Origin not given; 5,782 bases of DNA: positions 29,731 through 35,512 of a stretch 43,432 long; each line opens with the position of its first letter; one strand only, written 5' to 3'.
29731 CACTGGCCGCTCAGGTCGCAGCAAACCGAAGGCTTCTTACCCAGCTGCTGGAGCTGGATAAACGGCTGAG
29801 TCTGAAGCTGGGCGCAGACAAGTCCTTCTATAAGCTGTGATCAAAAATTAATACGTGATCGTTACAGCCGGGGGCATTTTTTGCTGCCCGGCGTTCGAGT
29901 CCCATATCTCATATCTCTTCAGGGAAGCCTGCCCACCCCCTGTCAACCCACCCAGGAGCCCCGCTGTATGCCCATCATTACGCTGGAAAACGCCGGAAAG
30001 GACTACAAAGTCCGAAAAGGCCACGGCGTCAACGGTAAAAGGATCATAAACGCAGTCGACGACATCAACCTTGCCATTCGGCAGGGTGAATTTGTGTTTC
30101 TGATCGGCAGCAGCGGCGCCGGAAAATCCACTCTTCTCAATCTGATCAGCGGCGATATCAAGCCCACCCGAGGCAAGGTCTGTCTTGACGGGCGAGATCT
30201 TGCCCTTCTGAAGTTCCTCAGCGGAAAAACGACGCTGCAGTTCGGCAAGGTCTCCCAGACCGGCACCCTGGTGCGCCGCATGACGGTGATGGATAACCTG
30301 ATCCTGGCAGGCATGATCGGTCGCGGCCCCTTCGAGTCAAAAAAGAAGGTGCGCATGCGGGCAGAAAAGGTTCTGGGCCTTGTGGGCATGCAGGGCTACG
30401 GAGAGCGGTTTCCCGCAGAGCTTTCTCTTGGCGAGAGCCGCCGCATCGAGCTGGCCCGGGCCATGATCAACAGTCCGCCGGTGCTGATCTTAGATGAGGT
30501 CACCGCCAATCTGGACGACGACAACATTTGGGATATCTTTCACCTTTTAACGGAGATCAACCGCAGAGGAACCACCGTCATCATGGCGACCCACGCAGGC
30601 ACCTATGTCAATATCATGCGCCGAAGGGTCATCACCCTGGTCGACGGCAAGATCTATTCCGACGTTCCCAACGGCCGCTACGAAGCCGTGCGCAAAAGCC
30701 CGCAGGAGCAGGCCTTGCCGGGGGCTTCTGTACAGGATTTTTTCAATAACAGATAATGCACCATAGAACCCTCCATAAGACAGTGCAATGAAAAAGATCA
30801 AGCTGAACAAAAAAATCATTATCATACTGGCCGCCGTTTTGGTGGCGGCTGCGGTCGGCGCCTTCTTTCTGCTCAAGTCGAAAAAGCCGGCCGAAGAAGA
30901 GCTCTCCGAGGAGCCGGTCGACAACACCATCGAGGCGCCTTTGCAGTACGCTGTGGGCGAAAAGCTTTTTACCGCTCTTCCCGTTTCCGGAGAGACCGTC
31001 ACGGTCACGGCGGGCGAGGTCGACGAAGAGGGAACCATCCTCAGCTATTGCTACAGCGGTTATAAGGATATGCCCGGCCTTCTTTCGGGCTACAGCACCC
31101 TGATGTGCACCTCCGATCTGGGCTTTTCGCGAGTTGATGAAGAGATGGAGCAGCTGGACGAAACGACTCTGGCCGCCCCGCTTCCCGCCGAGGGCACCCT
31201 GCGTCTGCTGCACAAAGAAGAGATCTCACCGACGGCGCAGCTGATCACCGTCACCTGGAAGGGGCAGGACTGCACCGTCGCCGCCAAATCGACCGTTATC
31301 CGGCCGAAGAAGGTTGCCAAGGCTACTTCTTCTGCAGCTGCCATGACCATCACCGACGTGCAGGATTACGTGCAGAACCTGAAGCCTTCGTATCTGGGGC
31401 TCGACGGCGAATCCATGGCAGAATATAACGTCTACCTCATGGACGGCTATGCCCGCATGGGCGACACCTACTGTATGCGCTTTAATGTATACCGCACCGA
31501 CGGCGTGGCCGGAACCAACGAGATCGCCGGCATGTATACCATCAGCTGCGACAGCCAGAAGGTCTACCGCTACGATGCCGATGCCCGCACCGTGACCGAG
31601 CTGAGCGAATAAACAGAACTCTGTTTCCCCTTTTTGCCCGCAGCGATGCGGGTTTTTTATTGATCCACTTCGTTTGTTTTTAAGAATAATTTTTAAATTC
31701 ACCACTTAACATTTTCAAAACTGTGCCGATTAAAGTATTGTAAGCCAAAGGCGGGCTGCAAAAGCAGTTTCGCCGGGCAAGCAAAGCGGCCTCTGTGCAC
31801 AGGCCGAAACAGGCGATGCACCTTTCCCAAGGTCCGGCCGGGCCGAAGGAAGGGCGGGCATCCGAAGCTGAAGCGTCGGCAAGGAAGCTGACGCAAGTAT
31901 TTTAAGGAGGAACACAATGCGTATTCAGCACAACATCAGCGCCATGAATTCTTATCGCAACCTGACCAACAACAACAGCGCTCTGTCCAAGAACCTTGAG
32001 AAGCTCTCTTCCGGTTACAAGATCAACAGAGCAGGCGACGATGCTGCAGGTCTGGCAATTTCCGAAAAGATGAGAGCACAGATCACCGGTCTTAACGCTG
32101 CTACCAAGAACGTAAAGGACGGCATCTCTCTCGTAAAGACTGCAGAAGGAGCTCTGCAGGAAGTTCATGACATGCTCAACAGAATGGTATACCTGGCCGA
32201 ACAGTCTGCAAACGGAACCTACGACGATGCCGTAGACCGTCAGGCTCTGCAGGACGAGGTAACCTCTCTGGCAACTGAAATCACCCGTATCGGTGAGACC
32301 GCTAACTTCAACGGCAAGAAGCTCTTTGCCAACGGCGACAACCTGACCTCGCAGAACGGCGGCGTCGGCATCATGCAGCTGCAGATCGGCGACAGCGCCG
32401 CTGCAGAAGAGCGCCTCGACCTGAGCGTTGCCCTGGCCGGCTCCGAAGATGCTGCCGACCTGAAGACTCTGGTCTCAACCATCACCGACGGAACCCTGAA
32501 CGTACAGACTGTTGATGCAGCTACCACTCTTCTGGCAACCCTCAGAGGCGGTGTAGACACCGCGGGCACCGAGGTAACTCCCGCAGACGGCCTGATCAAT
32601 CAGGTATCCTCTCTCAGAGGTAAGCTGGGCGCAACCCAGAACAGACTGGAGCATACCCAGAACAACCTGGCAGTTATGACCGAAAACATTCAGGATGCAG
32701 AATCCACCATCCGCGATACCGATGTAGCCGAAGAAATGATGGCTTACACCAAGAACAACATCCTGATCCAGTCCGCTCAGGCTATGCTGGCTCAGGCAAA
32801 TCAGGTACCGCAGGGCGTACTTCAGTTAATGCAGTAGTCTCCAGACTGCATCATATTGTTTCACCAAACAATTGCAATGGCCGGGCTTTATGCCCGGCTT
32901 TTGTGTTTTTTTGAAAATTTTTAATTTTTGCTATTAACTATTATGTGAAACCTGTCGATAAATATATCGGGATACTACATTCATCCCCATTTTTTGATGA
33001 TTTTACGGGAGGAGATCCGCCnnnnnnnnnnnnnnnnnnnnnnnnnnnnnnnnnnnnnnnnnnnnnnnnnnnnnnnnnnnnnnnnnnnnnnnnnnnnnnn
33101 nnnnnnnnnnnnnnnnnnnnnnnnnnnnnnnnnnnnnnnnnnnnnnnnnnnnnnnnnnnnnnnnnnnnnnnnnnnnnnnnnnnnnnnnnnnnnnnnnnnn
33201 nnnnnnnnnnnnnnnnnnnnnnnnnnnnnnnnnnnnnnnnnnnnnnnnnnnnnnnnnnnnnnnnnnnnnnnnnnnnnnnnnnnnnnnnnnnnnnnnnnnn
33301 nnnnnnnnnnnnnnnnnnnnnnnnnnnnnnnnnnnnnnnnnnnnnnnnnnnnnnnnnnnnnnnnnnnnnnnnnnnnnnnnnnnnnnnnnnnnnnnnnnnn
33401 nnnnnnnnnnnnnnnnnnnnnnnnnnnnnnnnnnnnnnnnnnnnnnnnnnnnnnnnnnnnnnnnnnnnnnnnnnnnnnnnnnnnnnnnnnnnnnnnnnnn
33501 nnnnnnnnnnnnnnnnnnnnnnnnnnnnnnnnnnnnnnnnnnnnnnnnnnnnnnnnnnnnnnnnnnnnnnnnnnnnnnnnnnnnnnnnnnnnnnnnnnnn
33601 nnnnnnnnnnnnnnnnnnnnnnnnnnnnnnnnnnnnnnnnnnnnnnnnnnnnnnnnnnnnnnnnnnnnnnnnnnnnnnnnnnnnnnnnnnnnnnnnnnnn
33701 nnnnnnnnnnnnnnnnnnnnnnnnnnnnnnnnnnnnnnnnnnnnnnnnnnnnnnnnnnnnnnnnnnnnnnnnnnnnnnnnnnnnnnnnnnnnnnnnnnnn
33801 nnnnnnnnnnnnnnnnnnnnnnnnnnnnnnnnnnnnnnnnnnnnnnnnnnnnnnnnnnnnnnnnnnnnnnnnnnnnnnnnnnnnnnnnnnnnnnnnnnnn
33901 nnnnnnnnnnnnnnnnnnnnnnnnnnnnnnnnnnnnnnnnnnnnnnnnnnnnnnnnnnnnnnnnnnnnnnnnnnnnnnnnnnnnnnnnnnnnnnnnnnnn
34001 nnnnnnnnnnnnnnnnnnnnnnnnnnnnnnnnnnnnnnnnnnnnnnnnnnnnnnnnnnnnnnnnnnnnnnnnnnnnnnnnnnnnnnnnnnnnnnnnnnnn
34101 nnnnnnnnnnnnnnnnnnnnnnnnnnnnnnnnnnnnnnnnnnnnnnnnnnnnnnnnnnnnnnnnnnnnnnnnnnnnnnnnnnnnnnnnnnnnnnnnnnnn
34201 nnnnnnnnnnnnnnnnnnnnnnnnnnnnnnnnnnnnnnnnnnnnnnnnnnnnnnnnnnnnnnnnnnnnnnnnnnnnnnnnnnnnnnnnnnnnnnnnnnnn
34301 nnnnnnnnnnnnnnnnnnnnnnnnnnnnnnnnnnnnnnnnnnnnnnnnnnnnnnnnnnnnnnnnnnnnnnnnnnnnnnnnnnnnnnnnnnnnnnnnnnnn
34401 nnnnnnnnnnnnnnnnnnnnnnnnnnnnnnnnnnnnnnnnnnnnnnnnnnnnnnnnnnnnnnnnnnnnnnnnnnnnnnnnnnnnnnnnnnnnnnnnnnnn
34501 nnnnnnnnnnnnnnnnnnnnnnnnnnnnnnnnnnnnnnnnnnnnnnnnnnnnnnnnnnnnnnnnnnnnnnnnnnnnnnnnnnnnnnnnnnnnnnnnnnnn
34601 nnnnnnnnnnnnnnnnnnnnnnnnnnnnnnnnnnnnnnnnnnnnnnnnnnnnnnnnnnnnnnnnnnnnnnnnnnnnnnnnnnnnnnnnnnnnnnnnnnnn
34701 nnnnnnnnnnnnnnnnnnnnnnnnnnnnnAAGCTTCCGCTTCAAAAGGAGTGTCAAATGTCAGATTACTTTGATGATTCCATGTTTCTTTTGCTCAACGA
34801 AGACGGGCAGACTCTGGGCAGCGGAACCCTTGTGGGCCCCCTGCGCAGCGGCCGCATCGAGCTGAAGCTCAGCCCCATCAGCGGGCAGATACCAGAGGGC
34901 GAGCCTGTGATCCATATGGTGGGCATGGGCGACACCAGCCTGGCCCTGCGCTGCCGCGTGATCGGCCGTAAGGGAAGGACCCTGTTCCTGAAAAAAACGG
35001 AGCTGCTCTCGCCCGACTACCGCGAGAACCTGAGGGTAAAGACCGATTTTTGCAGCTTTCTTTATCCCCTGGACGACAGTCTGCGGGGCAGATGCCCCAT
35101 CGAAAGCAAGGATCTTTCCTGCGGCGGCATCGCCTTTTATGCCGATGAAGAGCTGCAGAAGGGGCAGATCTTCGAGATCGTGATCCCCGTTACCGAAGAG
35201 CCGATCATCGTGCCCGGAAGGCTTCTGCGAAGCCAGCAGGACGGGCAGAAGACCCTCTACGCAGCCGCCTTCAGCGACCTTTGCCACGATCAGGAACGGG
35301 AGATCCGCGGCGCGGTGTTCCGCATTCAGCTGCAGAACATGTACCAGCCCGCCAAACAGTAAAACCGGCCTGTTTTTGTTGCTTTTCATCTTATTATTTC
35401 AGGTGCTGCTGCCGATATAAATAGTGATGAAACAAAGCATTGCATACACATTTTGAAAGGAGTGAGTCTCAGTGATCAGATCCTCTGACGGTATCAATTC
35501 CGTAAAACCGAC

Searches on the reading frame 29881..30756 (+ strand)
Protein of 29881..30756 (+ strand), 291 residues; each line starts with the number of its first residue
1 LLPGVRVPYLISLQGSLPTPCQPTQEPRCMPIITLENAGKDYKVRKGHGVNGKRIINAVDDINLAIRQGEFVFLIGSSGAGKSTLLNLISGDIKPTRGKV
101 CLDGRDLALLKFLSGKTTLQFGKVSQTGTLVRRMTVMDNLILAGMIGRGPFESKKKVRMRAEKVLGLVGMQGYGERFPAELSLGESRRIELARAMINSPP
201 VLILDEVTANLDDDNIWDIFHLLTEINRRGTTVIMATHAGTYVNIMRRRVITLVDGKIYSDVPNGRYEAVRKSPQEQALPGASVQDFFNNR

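Call 24: search_protein_families(library=pfam, proteins=[window:29881-30756:+], max_evalue=0.0001)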
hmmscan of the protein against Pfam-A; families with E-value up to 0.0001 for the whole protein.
window:29881-30756:+ (291 aa): 4 families
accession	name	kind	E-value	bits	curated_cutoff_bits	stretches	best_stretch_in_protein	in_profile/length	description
PF00005.33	ABC_tran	-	2.2e-30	106.5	25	1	60-209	2-137/137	ABC transporter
PF13304.12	AAA_21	-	1.5e-07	32.2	27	0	144-238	201-298/304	AAA domain, putative AbiEii toxin, Type IV TA system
PF02463.25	SMC_N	-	1e-05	25.5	40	0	191-247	151-206/220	RecF/RecN/SMC N terminal domain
PF03193.22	RsgA_GTPase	-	2.4e-05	24.7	30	1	59-95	97-132/174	RsgA GTPase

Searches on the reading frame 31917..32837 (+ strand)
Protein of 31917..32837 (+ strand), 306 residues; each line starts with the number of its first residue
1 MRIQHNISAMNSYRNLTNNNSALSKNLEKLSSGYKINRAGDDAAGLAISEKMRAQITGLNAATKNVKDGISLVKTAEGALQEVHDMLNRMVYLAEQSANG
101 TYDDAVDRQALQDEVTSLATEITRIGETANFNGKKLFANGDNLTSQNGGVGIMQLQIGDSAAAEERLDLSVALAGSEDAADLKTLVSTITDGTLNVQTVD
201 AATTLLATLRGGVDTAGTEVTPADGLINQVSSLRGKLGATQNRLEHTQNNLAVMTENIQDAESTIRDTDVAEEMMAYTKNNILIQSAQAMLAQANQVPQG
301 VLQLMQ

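Call 24: search_protein_families(library=pfam, proteins=[window:31917-32837:+], max_evalue=0.0001)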
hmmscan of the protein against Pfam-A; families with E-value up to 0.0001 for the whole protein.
window:31917-32837:+ (306 aa): 2 families
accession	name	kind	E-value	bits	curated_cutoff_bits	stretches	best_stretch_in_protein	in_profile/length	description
PF00669.25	Flagellin_N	-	8.5e-42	142.9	26.6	1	3-139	1-136/139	Bacterial flagellin N-terminal helical region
PF00700.27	Flagellin_C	-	8e-27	93.8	23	1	223-305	4-86/86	Bacterial flagellin C-terminal helical region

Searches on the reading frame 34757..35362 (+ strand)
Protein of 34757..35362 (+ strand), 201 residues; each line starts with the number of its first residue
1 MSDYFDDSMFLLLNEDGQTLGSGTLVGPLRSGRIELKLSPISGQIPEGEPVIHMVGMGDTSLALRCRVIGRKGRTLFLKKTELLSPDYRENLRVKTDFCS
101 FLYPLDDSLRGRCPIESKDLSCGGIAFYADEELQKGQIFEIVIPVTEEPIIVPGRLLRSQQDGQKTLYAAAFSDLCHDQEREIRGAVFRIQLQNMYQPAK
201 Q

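Call 24: search_protein_families(library=pfam, proteins=[window:34757-35362:+], max_evalue=0.0001)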
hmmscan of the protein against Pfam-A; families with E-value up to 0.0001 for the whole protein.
window:34757-35362:+ (201 aa): 1 family
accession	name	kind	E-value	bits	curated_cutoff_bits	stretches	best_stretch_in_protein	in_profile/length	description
PF07238.19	PilZ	-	2.6e-10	41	22.5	1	89-188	3-101/102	PilZ domain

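Call 39: search_protein_families(library=pfam, proteins=[window:34757-35362:+], max_evalue=0.01)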
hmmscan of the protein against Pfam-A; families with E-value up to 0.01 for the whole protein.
window:34757-35362:+ (201 aa): 1 family
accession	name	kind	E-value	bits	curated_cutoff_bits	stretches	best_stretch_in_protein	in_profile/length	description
PF07238.19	PilZ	-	2.6e-10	41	22.5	1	89-188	3-101/102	PilZ domain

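Call 40: search_protein_families(library=ncbifam, proteins=[window:34757-35362:+], max_evalue=0.001)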
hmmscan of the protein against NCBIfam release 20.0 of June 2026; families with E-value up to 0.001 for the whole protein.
window:34757-35362:+ (201 aa): 0 families
